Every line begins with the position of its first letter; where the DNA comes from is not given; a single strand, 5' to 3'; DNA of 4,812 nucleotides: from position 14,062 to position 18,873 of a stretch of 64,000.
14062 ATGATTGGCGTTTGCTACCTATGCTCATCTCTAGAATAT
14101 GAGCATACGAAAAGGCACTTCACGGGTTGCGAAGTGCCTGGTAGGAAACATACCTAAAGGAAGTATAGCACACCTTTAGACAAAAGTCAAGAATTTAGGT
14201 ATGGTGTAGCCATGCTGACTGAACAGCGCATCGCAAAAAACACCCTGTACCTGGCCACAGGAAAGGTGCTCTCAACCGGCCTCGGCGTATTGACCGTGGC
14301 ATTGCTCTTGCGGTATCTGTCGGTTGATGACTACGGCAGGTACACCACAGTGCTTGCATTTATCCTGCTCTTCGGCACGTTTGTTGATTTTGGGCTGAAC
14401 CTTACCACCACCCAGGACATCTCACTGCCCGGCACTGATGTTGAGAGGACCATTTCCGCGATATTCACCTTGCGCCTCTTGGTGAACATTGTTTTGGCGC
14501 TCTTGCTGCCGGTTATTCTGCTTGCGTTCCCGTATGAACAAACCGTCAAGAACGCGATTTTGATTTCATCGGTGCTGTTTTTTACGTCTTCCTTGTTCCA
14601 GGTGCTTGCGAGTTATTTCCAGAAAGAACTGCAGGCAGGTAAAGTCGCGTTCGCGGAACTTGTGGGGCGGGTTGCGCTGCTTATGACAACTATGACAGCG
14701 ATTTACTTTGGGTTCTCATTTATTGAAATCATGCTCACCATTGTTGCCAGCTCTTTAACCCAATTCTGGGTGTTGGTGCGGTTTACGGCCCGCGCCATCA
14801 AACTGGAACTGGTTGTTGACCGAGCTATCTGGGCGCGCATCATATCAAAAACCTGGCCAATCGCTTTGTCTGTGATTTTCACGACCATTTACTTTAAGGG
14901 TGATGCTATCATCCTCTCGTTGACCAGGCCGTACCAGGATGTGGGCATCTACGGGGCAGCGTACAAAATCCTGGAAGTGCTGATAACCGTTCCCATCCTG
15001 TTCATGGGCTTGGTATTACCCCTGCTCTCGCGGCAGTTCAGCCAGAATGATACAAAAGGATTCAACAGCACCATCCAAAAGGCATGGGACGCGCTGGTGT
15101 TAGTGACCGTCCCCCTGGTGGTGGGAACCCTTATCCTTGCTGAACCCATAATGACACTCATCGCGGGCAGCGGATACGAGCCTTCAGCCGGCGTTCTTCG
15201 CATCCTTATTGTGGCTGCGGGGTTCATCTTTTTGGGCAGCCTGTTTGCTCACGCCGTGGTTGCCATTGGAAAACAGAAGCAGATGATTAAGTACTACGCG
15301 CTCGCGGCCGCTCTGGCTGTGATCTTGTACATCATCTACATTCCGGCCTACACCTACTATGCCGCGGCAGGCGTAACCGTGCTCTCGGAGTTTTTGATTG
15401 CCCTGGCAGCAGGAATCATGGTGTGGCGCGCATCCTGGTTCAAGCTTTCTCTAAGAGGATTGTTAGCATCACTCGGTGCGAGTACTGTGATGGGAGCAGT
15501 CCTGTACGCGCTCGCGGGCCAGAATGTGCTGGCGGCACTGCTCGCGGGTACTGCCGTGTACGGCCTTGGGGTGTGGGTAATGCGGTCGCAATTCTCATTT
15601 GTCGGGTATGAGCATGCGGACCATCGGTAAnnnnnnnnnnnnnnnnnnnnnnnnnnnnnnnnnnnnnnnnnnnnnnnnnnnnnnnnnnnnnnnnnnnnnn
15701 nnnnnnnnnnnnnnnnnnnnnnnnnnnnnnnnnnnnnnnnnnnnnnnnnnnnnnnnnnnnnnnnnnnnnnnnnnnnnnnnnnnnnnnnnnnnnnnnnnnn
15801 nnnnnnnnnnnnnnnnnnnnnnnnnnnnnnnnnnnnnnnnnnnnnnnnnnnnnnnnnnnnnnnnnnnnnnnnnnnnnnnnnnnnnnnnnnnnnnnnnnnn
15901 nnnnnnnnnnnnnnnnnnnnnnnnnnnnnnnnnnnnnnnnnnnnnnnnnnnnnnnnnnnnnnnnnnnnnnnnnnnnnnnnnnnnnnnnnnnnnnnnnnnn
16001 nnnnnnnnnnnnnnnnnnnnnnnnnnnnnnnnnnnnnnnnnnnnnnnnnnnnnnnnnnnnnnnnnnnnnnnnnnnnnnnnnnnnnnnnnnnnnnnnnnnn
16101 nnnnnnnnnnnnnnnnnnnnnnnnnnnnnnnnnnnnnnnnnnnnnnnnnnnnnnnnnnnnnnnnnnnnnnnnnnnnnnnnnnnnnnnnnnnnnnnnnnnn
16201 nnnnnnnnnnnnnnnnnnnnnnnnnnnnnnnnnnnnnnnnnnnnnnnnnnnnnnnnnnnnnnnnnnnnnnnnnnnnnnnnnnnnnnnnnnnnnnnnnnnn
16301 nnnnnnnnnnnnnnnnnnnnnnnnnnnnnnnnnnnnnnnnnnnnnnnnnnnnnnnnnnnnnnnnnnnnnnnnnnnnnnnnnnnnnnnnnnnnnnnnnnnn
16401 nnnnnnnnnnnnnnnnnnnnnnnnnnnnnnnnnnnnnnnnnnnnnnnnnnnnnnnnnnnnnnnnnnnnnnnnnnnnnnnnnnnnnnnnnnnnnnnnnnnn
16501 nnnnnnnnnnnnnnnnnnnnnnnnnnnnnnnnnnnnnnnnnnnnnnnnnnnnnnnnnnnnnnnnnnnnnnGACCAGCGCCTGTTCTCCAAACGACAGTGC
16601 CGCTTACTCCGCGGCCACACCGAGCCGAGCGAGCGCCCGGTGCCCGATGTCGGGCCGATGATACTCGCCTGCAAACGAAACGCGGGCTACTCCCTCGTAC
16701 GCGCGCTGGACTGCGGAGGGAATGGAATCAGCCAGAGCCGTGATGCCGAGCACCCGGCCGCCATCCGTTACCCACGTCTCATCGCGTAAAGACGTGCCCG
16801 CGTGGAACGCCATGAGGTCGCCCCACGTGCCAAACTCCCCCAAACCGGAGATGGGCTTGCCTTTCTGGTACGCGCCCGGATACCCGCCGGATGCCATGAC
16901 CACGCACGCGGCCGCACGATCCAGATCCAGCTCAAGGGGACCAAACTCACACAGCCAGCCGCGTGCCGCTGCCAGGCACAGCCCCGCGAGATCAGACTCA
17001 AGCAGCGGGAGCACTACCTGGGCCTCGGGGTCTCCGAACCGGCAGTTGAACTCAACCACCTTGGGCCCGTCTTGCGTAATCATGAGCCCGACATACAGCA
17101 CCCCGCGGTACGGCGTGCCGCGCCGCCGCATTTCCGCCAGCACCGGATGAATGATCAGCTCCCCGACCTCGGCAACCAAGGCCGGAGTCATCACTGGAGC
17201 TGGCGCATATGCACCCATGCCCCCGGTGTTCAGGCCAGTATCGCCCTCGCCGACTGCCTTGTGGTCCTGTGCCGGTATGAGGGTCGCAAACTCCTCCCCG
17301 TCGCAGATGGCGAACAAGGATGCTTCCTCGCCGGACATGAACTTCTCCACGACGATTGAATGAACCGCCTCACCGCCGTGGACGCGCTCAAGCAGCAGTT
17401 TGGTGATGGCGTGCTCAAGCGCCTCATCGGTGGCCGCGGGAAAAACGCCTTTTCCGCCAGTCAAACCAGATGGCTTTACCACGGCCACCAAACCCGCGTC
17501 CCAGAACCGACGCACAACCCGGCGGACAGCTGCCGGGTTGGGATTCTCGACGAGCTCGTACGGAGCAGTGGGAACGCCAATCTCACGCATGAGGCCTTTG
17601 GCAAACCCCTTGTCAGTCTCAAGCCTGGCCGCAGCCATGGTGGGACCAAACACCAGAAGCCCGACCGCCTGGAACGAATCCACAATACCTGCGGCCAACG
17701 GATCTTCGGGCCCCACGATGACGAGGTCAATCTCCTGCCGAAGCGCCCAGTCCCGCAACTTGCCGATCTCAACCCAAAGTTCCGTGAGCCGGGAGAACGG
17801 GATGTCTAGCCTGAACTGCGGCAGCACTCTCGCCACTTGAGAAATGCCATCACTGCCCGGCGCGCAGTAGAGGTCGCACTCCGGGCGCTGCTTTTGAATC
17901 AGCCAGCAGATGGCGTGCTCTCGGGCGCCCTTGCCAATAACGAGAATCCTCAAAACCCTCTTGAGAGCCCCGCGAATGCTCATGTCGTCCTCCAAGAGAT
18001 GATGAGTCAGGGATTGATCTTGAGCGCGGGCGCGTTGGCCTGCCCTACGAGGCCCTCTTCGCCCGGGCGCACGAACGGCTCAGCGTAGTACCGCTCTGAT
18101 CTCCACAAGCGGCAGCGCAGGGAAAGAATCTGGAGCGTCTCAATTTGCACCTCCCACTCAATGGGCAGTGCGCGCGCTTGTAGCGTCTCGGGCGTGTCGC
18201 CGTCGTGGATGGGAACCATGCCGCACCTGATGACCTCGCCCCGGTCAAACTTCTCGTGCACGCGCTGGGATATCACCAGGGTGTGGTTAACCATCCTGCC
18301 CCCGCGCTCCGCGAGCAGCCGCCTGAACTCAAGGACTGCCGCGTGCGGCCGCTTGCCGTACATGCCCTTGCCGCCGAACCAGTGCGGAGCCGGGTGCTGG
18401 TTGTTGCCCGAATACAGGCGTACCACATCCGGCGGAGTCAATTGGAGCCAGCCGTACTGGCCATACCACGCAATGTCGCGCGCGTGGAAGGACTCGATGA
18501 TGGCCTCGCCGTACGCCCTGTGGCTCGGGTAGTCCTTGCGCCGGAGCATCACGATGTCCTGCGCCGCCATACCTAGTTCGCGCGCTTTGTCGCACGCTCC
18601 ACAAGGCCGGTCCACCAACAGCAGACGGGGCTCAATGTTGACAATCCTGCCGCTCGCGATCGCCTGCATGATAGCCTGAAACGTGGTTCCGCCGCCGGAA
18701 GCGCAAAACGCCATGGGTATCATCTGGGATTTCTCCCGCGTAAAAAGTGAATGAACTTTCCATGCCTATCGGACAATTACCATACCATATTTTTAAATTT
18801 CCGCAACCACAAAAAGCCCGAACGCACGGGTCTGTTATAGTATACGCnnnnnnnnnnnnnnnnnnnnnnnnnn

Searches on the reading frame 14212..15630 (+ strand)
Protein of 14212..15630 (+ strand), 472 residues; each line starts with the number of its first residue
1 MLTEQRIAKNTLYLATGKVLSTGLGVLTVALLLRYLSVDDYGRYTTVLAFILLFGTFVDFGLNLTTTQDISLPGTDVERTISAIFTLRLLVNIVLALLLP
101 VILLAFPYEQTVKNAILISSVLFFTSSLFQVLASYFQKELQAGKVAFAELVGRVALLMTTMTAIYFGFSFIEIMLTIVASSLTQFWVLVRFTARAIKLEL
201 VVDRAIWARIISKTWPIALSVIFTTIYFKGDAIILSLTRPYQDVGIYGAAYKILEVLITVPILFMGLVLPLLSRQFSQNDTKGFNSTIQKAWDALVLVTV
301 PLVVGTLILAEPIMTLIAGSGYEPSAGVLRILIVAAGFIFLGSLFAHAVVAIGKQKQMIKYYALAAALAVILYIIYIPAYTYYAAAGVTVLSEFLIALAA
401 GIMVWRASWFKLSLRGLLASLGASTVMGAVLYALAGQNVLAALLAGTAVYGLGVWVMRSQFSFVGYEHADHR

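Call 35: search_protein_families(library=pfam, proteins=[window:14212-15630:+], max_evalue=0.001)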
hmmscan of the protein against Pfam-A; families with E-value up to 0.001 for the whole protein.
window:14212-15630:+ (472 aa): 3 families
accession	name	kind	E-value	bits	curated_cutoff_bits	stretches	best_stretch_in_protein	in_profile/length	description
PF13440.11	Polysacc_synt_3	-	1.7e-23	83.7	23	1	32-325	2-291/293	Polysaccharide biosynthesis protein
PF01943.22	Polysacc_synt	-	1.1e-22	81.2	28.2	1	8-274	2-272/274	Polysaccharide biosynthesis protein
PF01554.23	MatE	-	6.7e-08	32.8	24.9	1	216-372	1-158/161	MatE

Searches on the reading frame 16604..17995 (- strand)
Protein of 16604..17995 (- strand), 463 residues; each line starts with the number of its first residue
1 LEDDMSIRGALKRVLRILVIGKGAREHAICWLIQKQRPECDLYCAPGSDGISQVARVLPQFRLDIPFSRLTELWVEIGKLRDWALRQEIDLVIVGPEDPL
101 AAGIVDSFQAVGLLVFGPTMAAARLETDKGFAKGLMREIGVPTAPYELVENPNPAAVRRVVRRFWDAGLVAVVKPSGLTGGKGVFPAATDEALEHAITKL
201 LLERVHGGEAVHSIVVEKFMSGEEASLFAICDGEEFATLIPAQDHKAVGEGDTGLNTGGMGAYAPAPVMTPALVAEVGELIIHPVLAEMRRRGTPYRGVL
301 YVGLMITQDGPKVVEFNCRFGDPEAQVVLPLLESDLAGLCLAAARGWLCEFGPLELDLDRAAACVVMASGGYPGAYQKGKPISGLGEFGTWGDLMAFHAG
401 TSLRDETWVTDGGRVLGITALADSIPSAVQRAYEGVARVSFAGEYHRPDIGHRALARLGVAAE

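Call 35: search_protein_families(library=pfam, proteins=[window:16604-17995:-], max_evalue=0.001)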
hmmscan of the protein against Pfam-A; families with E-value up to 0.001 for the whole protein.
window:16604-17995:- (463 aa): 4 families
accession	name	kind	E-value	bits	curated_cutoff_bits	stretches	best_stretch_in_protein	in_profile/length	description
PF01071.24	GARS_A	-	2.6e-65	220.4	27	1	127-325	1-194/194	Phosphoribosylglycinamide synthetase, ATP-grasp (A) domain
PF02843.22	GARS_C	-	1.7e-29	102.4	34.8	1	362-453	1-92/92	Phosphoribosylglycinamide synthetase, C domain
PF02844.21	GARS_N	-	8.5e-29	100.7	29.5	1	16-126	2-100/100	Phosphoribosylglycinamide synthetase, N domain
PF02655.19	ATP-grasp_3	-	8.6e-05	23.1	23.2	1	170-321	33-158/160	ATP-grasp domain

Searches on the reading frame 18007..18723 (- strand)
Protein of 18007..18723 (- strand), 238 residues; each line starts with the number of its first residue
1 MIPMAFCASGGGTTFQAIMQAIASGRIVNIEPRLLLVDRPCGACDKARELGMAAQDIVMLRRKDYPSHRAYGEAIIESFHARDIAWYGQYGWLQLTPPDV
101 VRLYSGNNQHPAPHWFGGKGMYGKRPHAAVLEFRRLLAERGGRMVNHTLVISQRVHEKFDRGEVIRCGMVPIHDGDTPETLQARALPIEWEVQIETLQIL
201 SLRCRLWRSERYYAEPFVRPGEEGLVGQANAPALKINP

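Call 35: search_protein_families(library=pfam, proteins=[window:18007-18723:-], max_evalue=0.001)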
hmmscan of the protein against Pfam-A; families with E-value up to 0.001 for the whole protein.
window:18007-18723:- (238 aa): 1 family
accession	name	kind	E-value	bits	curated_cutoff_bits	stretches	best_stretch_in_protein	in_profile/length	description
PF00551.24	Formyl_trans_N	-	8.6e-06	26.1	26.1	1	5-195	4-179/181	Formyl transferase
